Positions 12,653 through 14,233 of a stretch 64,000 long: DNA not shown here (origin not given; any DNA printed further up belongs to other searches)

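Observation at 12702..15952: Minimal synthase-type exopolysaccharide operon: processive GT2 + double cohesin-like surface protein + polytopic membrane protein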

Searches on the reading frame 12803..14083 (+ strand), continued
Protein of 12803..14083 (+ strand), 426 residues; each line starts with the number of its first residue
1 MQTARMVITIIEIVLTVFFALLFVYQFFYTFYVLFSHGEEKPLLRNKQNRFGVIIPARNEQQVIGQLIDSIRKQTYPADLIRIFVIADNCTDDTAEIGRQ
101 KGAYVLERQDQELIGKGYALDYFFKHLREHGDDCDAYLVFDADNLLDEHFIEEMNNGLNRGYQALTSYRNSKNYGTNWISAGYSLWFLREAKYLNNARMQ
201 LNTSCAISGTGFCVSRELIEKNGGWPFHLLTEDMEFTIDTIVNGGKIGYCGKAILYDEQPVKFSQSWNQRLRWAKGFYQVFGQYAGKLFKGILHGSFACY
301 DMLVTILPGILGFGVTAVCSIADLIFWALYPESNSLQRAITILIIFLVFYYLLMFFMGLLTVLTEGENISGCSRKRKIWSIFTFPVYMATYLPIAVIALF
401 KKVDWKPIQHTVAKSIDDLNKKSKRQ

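Call 54: search_solved_structures(query=A6, max_evalue=0.001)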
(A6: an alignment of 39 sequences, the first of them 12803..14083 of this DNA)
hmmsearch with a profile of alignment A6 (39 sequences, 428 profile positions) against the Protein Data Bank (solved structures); distinct sequences matched with E-value up to 0.001: 9.
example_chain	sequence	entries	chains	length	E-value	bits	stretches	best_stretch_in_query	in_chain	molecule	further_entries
6p61_A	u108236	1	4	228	1.1e-07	34.4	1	43-157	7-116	Glycosyltransferase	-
5tze_C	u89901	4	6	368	9.8e-07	31.3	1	50-101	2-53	Glycosyl transferase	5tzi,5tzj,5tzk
5tz8_A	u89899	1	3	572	1.8e-06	30.4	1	50-101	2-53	Glycosyl transferase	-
5ej1_A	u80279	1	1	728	6.3e-06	28.6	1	209-305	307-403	Putative cellulose synthase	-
4hg6_A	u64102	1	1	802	7.1e-06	28.4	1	209-305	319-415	Cellulose Synthase Subunit A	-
4p00_A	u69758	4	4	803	7.1e-06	28.4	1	209-305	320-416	Cellulose Synthase A subunit | Cellulose Synthase subunit A | Putative cellulose synthase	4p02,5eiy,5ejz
6yv7_A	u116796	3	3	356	8.9e-05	24.8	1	49-123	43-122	Glycosyl transferase, family 2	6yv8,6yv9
6yv7_B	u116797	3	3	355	8.9e-05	24.8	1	49-123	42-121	Glycosyl transferase, family 2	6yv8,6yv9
8smm_A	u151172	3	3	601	0.001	21.4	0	20-97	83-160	Hyaluronan synthase 1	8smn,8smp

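Call 65: predict_structure(alignment_id=A6)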
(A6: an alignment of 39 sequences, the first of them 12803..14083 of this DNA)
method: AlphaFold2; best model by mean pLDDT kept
length: 426 residues; sequences in the alignment: 39
mean_pLDDT: 87.0   pTM: 0.86
mean pLDDT of the five models: 87.0, 86.0, 82.2, 81.8, 79.8
residues with pLDDT >= 90: 199; 70-90: 202; 50-70: 20; < 50: 5
segments of 3 or more residues with pLDDT < 50: 423-426
pLDDT, mean of each block of 10 residues (from residue 1): 72 71 74 73 91 96 95 97 96 97 95 90 93 95 95 96 94 86 87 83 84 95 93 93 93 92 89 90 93 90 73 69 83 83 85 89 84 87 91 86 79 82 45
secondary structure, 60 per line:
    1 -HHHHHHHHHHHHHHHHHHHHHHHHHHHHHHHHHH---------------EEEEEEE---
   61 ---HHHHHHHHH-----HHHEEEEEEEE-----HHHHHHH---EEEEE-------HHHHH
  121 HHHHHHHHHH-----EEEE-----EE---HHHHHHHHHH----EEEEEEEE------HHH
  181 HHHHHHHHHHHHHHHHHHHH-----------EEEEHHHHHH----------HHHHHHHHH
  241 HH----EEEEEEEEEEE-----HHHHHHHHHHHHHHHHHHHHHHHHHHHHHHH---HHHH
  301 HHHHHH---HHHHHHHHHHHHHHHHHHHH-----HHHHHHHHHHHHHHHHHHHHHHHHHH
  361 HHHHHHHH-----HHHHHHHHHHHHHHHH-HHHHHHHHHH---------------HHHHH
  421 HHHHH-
elements in order: H2-35 E51-57 H64-72 E81-88 H94-100 E104-108 H116-130 E136-139 H150-159 E164-171 H178-200 E212-215 H216-221 H232-242 E247-257 H263-293 H297-306 H310-329 H335-368 H374-389 H391-400 H416-425

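Call 68: fold_search(model_id=the predicted structure, library=pdb)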
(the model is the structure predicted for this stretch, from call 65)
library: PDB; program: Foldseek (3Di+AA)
matches with E <= 10: 1411; with E <= 0.001: 355
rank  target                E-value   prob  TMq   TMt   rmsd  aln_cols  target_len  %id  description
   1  7sp7_A                9.1e-16  1.00  0.65  0.57   5.5       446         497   15  Chlorella virus hyaluronan synthase inhibited by UDP (released 2022-04-06)
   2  8smn_A                2.2e-15  1.00  0.66  0.55   4.7       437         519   17  Xenopus laevis hyaluronan synthase 1, nascent HA polymer bound state (released 2024-05-01)
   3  7sp9_A                2.7e-15  1.00  0.63  0.55   5.9       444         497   14  Chlorella virus Hyaluronan Synthase in the GlcNAc-primed channel-closed state (released 2022-04-06)
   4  9yq5_A                3.0e-15  1.00  0.65  0.56   5.6       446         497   15  Chlorella virus hyaluronan synthase bound to an inserted UDP-GlcA (released 2025-12-10)
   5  7sp8_A                3.6e-15  1.00  0.66  0.57   5.5       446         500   16  Chlorella virus Hyaluronan Synthase bound to UDP-GlcNAc (released 2022-04-06)
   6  9yq4_A                3.8e-15  1.00  0.64  0.56   6.0       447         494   16  Chlorella virus hyaluronan synthase bound to a proofreading UDP-GlcA (released 2025-12-10)
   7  8sne_A                5.8e-15  1.00  0.66  0.58   5.2       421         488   16  Chlorella virus Hyaluronan Synthase bound to GlcA extended GlcNAc primer and UDP (released 2024-05-01)
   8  8snc_A                6.8e-15  1.00  0.65  0.57   5.6       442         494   16  Chlorella virus Hyaluronan Synthase bound to GlcA extended GlcNAc primer (released 2024-05-01)
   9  9yq2_A                1.1e-14  1.00  0.65  0.58   5.5       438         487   15  Chlorella virus hyaluronan synthase bound to DDM (released 2025-12-10)
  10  5ej1_A                1.2e-14  1.00  0.60  0.37  13.5       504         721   15  Pre-translocation state of bacterial cellulose synthase (released 2016-03-30)
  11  6yv7_A                1.3e-14  1.00  0.60  0.72   5.9       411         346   18  Mannosyltransferase PcManGT from Pyrobaculum calidifontis (released 2020-07-22)
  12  4p00_A                1.3e-14  1.00  0.53  0.32  16.8       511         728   16  Bacterial Cellulose Synthase in complex with cyclic-di-GMP and UDP (released 2014-04-09)
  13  8smp_A                1.9e-14  1.00  0.58  0.48  14.9       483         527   16  Xenopus laevis hyaluronan synthase 1, UDP-bound, gating loop inserted state (released 2024-05-01)
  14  9kqc_A                3.0e-14  1.00  0.64  0.56   5.8       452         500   16  Chlorella virus Hyaluronan Synthase bound to VNAR (released 2025-05-14)
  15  7sp6_A                3.1e-14  1.00  0.64  0.57   5.5       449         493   15  Chlorella virus hyaluronan synthase (released 2022-04-06)
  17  6yv7_B                1.5e-13  1.00  0.59  0.71   6.8       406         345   17  Mannosyltransferase PcManGT from Pyrobaculum calidifontis (released 2020-07-22)
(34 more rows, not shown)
